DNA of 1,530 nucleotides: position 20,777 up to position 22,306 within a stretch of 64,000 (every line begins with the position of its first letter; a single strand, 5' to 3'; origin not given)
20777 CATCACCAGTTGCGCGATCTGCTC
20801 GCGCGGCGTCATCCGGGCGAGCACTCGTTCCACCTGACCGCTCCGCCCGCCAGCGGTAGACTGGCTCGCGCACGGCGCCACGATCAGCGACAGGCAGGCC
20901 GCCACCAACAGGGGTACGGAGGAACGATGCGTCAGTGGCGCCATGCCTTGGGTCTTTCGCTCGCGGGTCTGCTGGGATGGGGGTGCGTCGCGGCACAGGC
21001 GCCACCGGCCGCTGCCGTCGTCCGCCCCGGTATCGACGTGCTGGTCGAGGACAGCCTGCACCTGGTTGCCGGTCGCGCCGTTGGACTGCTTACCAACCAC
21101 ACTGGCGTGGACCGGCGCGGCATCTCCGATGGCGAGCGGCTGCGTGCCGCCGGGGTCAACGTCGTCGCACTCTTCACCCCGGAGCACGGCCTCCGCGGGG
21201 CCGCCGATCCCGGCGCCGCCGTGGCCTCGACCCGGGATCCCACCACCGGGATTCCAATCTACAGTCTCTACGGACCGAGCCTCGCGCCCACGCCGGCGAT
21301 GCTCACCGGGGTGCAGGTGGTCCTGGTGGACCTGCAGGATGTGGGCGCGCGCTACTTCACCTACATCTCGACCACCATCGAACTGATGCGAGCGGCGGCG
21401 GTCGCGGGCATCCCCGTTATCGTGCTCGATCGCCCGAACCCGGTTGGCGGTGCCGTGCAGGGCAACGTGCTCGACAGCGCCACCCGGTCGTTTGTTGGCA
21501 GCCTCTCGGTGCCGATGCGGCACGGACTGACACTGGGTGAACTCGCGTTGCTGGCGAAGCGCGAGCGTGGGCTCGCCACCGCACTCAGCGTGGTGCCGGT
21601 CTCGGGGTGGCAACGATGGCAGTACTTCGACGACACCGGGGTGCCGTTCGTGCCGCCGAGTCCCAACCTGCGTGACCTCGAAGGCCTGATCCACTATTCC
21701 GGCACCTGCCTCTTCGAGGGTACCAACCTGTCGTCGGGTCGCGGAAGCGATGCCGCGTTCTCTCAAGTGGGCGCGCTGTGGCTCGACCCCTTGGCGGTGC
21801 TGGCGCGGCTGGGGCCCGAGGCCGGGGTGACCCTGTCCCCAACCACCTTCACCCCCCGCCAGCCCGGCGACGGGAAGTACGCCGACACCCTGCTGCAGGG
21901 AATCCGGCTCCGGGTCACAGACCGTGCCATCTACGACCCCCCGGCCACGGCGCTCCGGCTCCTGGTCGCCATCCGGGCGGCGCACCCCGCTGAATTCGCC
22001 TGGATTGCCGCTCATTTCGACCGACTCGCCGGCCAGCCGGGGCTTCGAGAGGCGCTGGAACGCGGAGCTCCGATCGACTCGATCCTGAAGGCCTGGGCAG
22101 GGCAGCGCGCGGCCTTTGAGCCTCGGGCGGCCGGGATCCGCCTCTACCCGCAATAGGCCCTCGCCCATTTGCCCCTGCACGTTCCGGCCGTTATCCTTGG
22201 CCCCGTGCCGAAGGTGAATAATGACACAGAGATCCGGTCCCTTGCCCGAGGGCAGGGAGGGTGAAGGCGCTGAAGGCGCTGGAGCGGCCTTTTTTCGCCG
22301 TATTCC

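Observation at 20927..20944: Head-to-head overlap of two divergent secreted glycosidase genes: each start codon lies inside the other gene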

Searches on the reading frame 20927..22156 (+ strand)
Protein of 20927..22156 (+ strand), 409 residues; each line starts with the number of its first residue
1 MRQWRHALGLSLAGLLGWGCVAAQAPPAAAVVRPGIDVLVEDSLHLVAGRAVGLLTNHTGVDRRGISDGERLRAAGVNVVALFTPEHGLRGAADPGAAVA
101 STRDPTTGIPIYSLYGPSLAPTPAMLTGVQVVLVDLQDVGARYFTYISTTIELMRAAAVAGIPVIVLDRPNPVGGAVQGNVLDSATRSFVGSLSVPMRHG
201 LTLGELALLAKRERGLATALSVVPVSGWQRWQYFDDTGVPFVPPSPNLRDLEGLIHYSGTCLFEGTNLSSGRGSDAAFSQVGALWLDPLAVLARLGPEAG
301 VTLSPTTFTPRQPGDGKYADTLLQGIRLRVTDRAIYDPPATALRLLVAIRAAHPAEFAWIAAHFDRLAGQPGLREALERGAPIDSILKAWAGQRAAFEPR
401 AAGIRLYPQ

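Call 4: search_protein_families(library=pfam, proteins=[window:20927-22156:+])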
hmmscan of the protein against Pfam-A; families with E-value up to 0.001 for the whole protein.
window:20927-22156:+ (409 aa): 2 families
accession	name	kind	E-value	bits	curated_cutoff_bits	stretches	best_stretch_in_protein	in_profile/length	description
PF07075.17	NamZ_N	-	3.8e-74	248.9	26.9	1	52-251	1-202/203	Exo-beta-N-acetylmuramidase NamZ, N-terminal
PF20732.2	NamZ_C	-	6.4e-36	124.9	25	1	256-407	2-152/152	Exo-beta-N-acetylmuramidase NamZ, C-terminal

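Call 6: find_related_loci(query=window:20927-22156:+, collection=genome_contigs, flank=4000)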
Query window:20927-22156:+ (409 aa) in genome_contigs; peptide patterns used: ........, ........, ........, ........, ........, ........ (x = any residue, [..] = any of these).
293 stretches matched a pattern; 209 encode a relative of the query (tblastn E <= 1e-3); the best 80 are kept; 80 distinct loci.
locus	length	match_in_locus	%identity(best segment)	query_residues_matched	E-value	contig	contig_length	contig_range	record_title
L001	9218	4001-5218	81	1-407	0e+0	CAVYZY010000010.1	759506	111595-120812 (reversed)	MAG: uncultured Gemmatimonadales bacterium isolate MFD02809.bin.1.312 genome assembly, contig: contig_59234, whole genom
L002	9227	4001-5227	79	1-409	0e+0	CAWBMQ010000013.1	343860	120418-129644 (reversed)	MAG: uncultured Gemmatimonadales bacterium isolate MFD02199.bin.2.182 genome assembly, contig: contig_90418, whole genom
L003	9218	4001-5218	78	5-409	0e+0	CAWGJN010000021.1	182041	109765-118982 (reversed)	MAG: uncultured Gemmatimonadales bacterium isolate MFD02809.bin.1.237 genome assembly, contig: contig_99329, whole genom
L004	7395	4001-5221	61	5-409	6e-155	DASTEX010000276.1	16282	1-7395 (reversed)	MAG TPA_asm: Gemmatimonadales bacterium isolate SMAG_U859 k141_121199, whole genome shotgun sequence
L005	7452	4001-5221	62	10-409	4e-152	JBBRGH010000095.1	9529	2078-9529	MAG: Gemmatimonadales bacterium isolate Co_metawrap_2612 Cmw_2612_k141_27292554_length_9529_cov_6.0000, whole genome sho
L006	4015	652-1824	62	19-408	1e-153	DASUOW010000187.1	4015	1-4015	MAG TPA_asm: Gemmatimonadales bacterium isolate SMAG_U1638 k141_249847, whole genome shotgun sequence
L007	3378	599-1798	60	10-407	1e-150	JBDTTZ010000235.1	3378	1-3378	MAG: Gemmatimonadota bacterium isolate cluster3_bin.32 NODE_181555_length_3378_cov_10.401745, whole genome shotgun seque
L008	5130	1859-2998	62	32-409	1e-145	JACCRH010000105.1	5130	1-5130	MAG: Gemmatimonadales bacterium isolate MGR_bin17 SD2897-2912_k127_5607930, whole genome shotgun sequence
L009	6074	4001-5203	61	10-409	2e-143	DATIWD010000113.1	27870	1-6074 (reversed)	MAG TPA_asm: Gemmatimonadales bacterium isolate SMAG_U15214 k141_3711286, whole genome shotgun sequence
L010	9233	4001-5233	57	4-407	3e-143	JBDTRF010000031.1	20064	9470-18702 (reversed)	MAG: Gemmatimonadota bacterium isolate cluster3_bin.24 NODE_9433_length_20064_cov_7.049478, whole genome shotgun sequenc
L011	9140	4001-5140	62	30-407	8e-140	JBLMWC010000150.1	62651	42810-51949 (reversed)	MAG: Bacillota bacterium isolate MAG294 PRJNA960887_bin16_renamed_149, whole genome shotgun sequence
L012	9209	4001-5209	59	8-408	6e-139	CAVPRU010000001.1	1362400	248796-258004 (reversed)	MAG: uncultured Gemmatimonadales bacterium isolate MFD09964.bin.1.80 genome assembly, contig: contig_10196, whole genome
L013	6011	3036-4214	59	19-408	6e-139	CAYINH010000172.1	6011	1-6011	MAG TPA_asm: uncultured Gemmatimonadaceae bacterium isolate ERP119705_co25_332 genome assembly, contig: NODE_15978_lengt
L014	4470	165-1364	56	10-409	1e-137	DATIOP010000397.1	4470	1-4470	MAG TPA_asm: Gemmatimonadales bacterium isolate SMAG_U15827 k141_564001, whole genome shotgun sequence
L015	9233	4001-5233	56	1-408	3e-135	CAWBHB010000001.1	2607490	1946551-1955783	MAG: uncultured Gemmatimonadales bacterium isolate MFD06229.bin.2.149 genome assembly, contig: contig_13193, whole genom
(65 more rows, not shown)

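Call 7: find_encoding_contigs(protein=window:20927-22156:+, flank=5000, max_places=6)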
Protein window:20927-22156:+ (409 aa): 1 contig read that carries it; 1 place shown.
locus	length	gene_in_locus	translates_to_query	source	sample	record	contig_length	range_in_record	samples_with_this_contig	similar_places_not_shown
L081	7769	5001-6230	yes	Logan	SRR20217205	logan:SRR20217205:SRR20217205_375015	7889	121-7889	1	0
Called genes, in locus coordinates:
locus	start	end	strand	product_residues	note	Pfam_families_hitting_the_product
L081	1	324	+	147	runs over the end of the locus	?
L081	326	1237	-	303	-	PF01869:BcrAD_BadFG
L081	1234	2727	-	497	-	PF00474:SSF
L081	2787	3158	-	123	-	PF01521:Fe-S_biosyn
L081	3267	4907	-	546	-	PF00933:Glyco_hydro_3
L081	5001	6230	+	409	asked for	PF07075:NamZ_N, PF20732:NamZ_C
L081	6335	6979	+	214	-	PF01066:CDP-OH_P_transf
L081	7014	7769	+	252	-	?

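Call 23: search_solved_structures(query=window:20927-22156:+, max_evalue=0.00001)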
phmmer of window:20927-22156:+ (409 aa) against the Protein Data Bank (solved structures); distinct sequences matched with E-value up to 0.00001: 4.
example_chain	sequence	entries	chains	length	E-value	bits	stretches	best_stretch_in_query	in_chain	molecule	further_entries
4k05_A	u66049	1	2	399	1.5e-56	195.4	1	26-332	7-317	Conserved hypothetical exported protein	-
4jja_A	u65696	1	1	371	6.5e-50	173.6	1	47-282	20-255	hypothetical protein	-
7mcc_A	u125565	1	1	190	2.5e-06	30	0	134-177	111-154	AI-designed TIM-barrel F2C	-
7smj_A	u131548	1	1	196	3e-06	29.7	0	134-177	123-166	AI-designed TIM-barrel F2N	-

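Call 30: find_related_loci(query=window:20927-22156:+, collection=metagenome_contigs, flank=2500)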
Query window:20927-22156:+ (409 aa) in metagenome_contigs; peptide patterns used: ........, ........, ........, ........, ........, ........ (x = any residue, [..] = any of these).
327 stretches matched a pattern; 232 encode a relative of the query (tblastn E <= 1e-3); the best 80 are kept; 80 distinct loci.
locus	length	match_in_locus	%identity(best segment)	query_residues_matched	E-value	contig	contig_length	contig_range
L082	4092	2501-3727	97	1-409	0e+0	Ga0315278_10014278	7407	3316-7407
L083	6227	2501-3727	84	1-409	0e+0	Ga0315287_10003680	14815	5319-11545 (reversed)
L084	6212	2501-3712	83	5-408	0e+0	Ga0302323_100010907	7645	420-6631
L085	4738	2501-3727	82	1-409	0e+0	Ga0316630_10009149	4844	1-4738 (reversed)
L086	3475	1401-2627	78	1-409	0e+0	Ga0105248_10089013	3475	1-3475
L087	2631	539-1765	78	1-409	0e+0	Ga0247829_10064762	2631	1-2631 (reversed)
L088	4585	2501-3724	79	1-409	0e+0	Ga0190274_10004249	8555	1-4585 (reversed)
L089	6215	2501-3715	80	5-409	0e+0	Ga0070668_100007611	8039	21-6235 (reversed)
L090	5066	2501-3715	79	5-409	0e+0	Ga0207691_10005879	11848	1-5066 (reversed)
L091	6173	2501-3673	63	19-409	3e-151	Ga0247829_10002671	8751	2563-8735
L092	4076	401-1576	63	19-409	2e-153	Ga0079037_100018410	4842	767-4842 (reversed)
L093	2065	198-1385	62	19-407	2e-161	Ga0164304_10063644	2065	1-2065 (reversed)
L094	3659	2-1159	62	26-409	9e-152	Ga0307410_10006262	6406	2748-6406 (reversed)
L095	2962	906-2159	60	2-409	1e-157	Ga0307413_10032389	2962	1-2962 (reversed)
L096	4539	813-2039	61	10-409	1e-150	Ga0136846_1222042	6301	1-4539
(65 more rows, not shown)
